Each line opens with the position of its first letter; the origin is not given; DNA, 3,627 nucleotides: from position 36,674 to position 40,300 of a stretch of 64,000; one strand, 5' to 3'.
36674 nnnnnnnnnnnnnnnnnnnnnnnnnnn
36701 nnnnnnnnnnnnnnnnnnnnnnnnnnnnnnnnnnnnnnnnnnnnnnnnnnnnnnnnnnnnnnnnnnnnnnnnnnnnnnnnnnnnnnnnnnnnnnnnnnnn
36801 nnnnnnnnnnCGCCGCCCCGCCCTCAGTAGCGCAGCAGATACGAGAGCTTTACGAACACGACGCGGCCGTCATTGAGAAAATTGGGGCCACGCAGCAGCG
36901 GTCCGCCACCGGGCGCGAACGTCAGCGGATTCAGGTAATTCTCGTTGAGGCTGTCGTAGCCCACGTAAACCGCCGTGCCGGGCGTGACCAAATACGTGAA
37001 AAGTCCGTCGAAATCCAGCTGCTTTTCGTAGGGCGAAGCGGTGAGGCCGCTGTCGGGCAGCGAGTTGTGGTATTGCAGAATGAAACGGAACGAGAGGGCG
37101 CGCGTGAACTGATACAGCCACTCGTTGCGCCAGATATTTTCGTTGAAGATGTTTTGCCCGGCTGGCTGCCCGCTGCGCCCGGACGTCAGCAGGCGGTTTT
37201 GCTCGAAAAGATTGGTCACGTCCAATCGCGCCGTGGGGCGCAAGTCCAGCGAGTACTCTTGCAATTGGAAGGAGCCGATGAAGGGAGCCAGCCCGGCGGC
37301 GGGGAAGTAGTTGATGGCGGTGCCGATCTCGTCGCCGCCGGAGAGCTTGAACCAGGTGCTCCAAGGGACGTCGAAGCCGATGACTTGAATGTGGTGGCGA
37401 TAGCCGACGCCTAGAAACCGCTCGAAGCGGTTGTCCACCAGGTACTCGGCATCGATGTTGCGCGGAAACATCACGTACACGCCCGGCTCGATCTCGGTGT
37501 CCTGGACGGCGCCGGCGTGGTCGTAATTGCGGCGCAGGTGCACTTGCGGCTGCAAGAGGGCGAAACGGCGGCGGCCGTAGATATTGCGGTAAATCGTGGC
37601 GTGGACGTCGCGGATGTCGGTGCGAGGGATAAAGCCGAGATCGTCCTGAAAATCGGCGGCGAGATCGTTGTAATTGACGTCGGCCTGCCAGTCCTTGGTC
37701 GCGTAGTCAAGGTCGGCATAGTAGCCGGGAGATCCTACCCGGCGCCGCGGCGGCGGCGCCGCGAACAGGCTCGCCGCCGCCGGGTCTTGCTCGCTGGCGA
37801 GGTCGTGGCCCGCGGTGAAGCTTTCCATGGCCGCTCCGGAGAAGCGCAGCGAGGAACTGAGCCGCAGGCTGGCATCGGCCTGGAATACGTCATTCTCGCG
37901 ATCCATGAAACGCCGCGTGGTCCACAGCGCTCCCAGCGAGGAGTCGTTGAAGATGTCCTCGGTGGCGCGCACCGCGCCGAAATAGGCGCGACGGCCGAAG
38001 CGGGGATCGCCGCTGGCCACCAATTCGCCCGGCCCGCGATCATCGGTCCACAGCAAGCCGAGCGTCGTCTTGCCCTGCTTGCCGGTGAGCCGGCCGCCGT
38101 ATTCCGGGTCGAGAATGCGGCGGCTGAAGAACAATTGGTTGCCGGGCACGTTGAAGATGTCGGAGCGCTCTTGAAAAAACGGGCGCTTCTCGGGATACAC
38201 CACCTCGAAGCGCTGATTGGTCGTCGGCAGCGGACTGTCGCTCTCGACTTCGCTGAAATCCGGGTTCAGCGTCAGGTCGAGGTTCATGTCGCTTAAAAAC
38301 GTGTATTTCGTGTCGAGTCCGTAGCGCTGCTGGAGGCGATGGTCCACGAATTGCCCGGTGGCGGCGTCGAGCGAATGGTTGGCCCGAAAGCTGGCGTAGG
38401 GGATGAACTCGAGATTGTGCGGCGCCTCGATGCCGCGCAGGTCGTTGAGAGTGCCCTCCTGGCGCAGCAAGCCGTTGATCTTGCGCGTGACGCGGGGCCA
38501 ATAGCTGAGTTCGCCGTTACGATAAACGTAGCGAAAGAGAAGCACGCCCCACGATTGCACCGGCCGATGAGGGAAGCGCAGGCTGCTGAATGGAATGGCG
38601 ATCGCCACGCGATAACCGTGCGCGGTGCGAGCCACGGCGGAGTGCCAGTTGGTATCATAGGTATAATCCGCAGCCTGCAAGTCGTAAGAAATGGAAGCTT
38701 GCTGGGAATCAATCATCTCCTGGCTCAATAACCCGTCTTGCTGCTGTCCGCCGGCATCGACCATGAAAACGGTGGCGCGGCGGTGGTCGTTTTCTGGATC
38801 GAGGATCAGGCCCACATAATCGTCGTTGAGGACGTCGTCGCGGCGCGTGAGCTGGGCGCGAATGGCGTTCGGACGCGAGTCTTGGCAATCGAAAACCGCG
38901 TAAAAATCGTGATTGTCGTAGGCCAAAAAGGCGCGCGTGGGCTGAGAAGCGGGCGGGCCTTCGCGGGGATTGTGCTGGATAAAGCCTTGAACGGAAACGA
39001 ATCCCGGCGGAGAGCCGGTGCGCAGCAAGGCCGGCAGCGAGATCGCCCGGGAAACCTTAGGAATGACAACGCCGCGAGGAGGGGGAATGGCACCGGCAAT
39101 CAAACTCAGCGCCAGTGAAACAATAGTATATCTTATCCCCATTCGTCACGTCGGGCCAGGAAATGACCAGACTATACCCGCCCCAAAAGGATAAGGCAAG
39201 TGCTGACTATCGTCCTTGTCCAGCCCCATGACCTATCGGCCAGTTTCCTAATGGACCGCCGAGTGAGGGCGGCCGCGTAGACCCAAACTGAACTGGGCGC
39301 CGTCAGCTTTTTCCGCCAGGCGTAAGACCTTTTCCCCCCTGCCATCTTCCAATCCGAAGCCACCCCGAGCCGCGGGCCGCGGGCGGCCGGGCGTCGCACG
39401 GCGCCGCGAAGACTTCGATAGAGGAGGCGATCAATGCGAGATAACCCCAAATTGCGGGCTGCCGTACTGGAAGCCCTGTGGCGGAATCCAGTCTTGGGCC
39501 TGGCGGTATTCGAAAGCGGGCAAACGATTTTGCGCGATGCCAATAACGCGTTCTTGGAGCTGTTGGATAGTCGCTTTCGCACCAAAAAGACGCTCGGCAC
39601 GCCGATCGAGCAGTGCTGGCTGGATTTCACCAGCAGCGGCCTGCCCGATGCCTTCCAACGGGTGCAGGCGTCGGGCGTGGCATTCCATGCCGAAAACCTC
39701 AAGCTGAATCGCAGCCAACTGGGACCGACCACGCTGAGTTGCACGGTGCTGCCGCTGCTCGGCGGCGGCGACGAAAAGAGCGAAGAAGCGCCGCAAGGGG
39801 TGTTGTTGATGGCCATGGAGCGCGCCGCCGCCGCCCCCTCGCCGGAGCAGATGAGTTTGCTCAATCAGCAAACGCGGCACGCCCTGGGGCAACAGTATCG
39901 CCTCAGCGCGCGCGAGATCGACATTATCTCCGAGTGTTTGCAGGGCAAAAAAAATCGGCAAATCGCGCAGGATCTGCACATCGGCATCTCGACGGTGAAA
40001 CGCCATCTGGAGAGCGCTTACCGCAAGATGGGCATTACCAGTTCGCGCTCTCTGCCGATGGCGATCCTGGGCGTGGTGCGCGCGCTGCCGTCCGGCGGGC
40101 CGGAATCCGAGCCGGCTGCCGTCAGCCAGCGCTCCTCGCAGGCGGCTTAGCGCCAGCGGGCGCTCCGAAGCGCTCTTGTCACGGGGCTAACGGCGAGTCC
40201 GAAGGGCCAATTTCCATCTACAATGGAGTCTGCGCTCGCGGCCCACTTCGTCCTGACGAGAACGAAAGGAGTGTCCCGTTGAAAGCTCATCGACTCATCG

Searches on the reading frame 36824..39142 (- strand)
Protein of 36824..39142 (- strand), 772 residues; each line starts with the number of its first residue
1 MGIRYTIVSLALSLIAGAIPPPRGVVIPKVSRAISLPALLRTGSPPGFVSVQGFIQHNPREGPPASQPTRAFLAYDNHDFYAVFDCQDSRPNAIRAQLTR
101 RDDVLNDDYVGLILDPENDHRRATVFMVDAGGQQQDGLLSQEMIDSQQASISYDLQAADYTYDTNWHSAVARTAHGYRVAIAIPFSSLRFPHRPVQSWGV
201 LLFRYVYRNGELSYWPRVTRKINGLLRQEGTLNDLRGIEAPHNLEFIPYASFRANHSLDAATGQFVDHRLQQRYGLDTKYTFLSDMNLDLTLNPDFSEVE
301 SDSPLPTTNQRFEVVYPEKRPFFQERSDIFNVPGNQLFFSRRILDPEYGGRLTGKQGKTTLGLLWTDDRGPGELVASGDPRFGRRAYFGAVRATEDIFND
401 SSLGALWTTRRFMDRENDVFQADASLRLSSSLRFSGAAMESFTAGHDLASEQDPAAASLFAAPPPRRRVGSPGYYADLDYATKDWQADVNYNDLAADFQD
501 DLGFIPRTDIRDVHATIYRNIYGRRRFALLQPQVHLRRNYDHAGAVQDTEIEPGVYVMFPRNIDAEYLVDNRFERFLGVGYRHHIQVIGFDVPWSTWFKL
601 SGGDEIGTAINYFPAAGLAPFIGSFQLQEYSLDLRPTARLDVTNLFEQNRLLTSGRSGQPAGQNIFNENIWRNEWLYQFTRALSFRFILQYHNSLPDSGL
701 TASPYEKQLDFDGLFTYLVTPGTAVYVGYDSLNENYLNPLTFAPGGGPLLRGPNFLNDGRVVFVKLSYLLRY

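Call 21: search_protein_families(library=pfam, proteins=[window:36824-39142:-], max_evalue=0.001)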
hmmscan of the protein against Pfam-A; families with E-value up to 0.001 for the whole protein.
window:36824-39142:- (772 aa): 1 family
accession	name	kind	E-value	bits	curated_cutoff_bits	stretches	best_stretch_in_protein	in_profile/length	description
PF19313.5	DUF5916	-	9e-17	61.5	22.6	1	241-343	2-94/572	Domain of unknown function (DUF5916)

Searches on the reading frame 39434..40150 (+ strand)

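Call 21: search_protein_families(library=pfam, proteins=[window:39434-40150:+], max_evalue=0.001)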
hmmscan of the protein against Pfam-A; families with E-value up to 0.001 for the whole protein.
window:39434-40150:+ (238 aa): 2 families
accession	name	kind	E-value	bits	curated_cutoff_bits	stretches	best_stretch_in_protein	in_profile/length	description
PF00196.25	GerE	-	1.5e-13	50.6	23.5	1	157-205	3-51/57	Bacterial regulatory proteins, luxR family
PF08281.18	Sigma70_r4_2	-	0.00039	20.4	25.7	1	169-199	24-54/54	Sigma-70, region 4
